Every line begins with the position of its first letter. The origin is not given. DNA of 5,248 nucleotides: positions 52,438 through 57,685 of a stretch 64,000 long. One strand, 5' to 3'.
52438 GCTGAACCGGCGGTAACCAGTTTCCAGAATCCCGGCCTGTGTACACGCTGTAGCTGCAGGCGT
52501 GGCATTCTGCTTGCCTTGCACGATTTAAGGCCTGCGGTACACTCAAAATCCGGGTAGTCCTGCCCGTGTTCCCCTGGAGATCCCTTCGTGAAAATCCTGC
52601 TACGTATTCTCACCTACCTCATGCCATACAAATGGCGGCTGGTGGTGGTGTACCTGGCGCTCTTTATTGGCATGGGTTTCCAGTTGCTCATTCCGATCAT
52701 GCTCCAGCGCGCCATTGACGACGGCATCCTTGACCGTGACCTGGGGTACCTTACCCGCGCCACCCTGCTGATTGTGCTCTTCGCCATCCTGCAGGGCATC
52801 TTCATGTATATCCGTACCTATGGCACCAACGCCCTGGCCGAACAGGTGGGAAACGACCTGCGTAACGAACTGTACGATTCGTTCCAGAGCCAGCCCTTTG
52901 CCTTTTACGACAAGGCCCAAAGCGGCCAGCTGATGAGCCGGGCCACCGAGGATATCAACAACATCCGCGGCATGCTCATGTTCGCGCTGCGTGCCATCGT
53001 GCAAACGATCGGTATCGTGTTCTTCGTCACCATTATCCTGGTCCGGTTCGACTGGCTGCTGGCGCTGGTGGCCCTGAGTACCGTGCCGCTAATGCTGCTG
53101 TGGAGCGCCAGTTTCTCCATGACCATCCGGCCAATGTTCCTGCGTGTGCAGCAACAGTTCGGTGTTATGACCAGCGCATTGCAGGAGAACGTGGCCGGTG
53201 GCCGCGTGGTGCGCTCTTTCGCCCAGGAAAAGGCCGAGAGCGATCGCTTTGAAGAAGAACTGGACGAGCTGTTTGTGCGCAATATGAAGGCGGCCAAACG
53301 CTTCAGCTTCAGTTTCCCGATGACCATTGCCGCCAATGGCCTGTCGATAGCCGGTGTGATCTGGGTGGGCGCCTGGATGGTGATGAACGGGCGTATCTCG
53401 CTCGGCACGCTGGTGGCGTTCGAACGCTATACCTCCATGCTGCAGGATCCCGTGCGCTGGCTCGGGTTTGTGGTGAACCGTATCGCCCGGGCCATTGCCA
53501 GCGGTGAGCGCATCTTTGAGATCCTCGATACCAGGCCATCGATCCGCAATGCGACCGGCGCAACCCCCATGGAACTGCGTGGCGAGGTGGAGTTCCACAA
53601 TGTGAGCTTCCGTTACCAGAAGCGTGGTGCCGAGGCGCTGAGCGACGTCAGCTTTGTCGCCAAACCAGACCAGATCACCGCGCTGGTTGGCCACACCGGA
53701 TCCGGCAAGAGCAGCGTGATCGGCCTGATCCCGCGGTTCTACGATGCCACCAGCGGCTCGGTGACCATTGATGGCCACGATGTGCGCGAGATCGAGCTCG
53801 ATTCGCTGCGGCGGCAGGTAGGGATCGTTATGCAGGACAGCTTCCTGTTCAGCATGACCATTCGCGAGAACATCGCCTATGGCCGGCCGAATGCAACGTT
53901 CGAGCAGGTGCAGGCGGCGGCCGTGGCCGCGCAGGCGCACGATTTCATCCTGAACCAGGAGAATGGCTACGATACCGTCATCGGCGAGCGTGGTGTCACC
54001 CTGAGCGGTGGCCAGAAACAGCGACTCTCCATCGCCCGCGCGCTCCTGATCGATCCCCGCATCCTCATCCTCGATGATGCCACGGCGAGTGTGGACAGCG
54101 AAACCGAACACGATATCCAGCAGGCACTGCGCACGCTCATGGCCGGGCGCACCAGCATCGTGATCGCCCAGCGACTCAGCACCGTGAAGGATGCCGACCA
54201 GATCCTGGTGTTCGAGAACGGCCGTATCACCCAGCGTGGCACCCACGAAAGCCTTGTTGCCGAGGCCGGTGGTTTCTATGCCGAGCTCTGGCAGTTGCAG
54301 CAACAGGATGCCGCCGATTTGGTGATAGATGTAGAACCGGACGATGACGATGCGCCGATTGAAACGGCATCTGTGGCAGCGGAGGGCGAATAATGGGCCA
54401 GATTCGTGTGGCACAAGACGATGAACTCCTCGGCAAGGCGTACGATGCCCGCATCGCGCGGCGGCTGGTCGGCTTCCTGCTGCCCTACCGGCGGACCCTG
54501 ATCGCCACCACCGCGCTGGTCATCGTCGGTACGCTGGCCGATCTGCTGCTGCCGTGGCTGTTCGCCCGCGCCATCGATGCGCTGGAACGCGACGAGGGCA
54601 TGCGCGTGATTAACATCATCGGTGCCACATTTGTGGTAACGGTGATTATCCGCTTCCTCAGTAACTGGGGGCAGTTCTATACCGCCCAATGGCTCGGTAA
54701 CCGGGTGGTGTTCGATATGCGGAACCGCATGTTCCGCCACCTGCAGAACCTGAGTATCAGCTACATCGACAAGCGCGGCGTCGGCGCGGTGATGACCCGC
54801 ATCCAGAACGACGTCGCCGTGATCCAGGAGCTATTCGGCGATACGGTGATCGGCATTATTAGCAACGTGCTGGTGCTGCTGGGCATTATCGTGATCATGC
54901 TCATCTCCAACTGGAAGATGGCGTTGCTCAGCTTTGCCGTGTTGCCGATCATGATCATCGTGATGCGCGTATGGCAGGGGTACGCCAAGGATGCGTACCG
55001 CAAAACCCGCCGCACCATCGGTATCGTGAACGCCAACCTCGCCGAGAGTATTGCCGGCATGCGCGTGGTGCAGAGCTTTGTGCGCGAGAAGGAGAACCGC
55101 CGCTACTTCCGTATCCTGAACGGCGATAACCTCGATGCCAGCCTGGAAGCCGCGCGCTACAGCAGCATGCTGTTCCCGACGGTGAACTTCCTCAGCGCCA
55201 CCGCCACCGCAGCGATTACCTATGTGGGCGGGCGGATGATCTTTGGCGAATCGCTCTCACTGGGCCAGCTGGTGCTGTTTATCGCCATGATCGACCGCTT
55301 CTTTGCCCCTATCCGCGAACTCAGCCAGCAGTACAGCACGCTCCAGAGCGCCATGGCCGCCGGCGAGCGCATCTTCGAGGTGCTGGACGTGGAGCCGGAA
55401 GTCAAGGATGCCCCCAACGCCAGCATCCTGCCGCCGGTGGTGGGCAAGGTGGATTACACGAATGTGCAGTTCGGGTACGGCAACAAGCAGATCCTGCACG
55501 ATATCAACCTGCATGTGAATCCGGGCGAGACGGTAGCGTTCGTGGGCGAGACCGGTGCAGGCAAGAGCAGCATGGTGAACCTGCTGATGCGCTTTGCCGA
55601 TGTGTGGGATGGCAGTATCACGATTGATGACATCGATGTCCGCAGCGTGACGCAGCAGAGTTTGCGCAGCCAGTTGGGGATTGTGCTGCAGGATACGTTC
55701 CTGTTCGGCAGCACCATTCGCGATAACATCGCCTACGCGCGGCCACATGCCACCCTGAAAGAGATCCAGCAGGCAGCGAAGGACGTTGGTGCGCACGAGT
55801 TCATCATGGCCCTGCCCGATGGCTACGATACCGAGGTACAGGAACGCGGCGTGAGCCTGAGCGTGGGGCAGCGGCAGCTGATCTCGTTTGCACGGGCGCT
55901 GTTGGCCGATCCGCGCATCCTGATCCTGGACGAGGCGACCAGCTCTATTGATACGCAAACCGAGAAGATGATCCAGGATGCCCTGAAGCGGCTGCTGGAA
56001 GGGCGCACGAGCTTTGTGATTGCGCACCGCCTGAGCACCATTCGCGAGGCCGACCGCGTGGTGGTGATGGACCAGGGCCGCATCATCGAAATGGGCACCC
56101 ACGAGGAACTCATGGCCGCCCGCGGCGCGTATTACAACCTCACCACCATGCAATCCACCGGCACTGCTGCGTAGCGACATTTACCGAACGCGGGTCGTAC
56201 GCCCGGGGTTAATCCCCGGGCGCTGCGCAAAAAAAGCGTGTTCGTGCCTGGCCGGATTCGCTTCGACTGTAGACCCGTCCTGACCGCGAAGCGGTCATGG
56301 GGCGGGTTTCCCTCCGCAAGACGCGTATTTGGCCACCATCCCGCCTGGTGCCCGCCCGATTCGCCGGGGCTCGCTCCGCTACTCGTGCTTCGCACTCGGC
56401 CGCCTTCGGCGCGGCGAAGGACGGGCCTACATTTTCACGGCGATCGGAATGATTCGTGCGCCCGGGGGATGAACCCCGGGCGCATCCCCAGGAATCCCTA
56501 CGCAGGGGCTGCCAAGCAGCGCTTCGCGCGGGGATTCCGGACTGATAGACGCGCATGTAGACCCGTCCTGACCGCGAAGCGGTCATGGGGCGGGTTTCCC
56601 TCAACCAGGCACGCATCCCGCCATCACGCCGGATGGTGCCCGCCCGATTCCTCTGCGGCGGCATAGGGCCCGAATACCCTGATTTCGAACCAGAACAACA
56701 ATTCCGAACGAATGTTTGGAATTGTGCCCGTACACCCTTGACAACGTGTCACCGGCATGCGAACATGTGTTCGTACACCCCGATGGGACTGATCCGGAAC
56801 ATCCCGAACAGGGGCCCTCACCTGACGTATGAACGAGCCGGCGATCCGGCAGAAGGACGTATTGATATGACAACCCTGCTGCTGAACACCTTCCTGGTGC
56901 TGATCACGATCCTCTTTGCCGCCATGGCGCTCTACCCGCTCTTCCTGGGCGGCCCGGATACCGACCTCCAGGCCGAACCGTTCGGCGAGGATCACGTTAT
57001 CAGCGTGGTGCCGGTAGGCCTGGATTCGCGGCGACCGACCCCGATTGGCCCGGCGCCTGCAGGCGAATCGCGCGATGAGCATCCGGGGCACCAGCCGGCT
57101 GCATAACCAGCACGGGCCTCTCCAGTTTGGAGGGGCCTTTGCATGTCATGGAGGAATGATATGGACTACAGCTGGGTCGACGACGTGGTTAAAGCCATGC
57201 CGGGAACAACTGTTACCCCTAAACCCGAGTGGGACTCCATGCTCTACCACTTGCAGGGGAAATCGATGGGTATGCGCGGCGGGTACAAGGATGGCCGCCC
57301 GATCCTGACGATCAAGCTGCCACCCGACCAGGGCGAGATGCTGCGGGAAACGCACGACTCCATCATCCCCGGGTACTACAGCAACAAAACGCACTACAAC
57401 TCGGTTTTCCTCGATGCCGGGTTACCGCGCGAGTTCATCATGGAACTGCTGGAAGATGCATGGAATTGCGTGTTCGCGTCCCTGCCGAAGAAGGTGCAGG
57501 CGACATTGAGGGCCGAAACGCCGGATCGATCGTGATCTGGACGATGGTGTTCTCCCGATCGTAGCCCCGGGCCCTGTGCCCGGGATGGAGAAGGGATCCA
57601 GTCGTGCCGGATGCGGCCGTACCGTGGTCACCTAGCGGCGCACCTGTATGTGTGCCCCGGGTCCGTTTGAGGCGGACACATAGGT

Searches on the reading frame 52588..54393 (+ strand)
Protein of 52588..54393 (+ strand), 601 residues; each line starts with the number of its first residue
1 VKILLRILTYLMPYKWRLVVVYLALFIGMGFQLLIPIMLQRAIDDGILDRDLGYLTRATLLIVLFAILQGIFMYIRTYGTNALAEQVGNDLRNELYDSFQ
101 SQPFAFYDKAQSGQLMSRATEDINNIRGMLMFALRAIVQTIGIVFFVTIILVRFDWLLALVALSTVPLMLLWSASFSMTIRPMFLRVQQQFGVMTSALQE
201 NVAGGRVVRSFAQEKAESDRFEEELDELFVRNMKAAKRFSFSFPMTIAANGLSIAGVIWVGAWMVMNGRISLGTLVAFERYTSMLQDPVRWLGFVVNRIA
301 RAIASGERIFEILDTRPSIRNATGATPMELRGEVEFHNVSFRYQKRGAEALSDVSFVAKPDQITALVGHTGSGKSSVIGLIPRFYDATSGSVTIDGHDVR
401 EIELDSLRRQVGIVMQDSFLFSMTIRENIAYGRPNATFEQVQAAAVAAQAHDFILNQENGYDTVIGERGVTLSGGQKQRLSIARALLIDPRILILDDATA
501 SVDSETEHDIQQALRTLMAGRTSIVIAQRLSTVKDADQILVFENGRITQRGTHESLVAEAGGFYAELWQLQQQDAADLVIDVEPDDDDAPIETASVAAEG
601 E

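Call 37: search_protein_families(library=pfam, proteins=[window:52588-54393:+])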
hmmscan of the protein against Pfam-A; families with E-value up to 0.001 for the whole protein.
window:52588-54393:+ (601 aa): 3 families
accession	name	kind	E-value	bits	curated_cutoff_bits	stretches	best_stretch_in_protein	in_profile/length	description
PF00664.28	ABC_membrane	-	1.9e-49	169.3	28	1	20-289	3-274/274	ABC transporter transmembrane region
PF00005.33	ABC_tran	-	3.7e-32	112.2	25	1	351-500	1-137/137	ABC transporter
PF02463.25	SMC_N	-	8.8e-08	32.3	40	1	389-540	108-209/220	RecF/RecN/SMC N terminal domain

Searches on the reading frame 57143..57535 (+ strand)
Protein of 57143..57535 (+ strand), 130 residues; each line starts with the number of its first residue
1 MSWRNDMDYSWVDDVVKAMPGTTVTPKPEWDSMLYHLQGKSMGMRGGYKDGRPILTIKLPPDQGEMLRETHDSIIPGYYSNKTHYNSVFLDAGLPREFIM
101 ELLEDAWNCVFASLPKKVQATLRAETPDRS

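Call 37: search_protein_families(library=pfam, proteins=[window:57143-57535:+])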
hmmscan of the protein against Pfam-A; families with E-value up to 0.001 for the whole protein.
window:57143-57535:+ (130 aa): 1 family
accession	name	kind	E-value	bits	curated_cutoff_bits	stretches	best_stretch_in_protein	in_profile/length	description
PF04237.18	YjbR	-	8.2e-16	58.9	30.1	1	18-108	2-87/88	YjbR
